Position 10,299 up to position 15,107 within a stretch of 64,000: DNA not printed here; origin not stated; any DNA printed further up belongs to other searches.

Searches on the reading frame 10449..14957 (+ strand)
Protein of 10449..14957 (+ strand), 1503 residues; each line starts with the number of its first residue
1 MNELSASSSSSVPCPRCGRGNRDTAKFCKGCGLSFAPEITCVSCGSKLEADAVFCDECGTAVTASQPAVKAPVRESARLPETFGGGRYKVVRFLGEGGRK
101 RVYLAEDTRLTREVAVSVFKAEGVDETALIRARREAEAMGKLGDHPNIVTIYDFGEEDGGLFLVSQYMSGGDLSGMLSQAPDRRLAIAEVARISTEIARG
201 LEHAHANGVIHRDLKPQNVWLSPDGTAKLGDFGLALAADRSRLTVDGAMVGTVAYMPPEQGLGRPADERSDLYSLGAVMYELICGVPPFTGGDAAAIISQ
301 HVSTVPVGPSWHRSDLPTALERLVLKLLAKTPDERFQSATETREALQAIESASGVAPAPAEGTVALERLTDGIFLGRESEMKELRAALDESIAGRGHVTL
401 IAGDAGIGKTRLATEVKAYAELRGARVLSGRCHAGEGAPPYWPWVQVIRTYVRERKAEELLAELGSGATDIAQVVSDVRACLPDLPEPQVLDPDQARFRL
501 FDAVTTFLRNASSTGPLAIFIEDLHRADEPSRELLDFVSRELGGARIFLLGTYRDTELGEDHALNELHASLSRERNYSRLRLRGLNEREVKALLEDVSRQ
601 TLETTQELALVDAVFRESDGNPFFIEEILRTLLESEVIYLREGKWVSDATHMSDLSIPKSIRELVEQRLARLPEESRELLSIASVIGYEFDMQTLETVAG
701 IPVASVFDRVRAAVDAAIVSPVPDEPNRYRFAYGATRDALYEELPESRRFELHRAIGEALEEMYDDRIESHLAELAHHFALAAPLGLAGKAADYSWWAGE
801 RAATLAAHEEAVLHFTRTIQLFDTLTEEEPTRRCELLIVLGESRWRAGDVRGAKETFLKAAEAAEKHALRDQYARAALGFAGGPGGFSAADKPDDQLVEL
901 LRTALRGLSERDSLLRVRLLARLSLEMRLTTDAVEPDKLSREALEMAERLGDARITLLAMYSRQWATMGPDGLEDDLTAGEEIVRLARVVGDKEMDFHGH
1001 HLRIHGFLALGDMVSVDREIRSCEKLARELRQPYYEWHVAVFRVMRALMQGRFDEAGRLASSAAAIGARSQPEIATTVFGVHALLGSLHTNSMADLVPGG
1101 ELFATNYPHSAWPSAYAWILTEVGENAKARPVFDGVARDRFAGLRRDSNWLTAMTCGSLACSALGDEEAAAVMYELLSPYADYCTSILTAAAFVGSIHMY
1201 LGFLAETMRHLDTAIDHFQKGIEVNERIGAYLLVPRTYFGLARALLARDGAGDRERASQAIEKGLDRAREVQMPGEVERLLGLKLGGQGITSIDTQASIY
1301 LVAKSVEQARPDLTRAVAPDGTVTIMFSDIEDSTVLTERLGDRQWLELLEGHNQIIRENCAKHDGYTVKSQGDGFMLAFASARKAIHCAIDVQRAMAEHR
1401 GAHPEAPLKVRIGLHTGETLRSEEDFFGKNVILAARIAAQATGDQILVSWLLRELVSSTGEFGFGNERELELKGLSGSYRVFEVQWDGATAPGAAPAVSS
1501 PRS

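Call 43: search_protein_families(library=pfam, proteins=[window:10449-14957:+], max_evalue=0.001)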
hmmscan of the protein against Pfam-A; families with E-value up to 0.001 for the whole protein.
window:10449-14957:+ (1503 aa): 10 families
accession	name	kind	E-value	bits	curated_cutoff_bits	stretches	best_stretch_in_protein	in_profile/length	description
PF00069.31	Pkinase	-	1.3e-46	159.6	31.7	1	88-337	1-253/263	Protein kinase domain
PF07714.23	PK_Tyr_Ser-Thr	-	1.6e-32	113.3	23.1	1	91-335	4-248/258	Protein tyrosine and serine/threonine kinase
PF13191.12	AAA_16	-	7.6e-28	98.5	32.6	1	374-543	2-160/167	AAA ATPase domain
PF00211.25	Guanylate_cyc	-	2.1e-20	73.5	21.9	1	1320-1476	6-173/183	Adenylate and Guanylate cyclase catalytic domain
PF13240.11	Zn_Ribbon_1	-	2.6e-09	37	25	2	41-61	2-22/23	zinc-ribbon domain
PF12773.13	DZR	-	5.7e-09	36.4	27.3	1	14-59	1-45/45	Double zinc ribbon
PF13248.11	Zn_ribbon_3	-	8e-08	31.9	27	1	38-60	2-24/26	zinc-ribbon domain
PF17874.7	TPR_MalT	-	3.4e-06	27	45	0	899-1068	22-192/336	MalT-like TPR region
PF07719.23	TPR_2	-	9.5e-05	22.7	27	0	1197-1226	3-32/34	Tetratricopeptide repeat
PF24463.1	DUF7577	-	0.0003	20.8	28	0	11-32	2-23/27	Domain of unknown function (DUF7577)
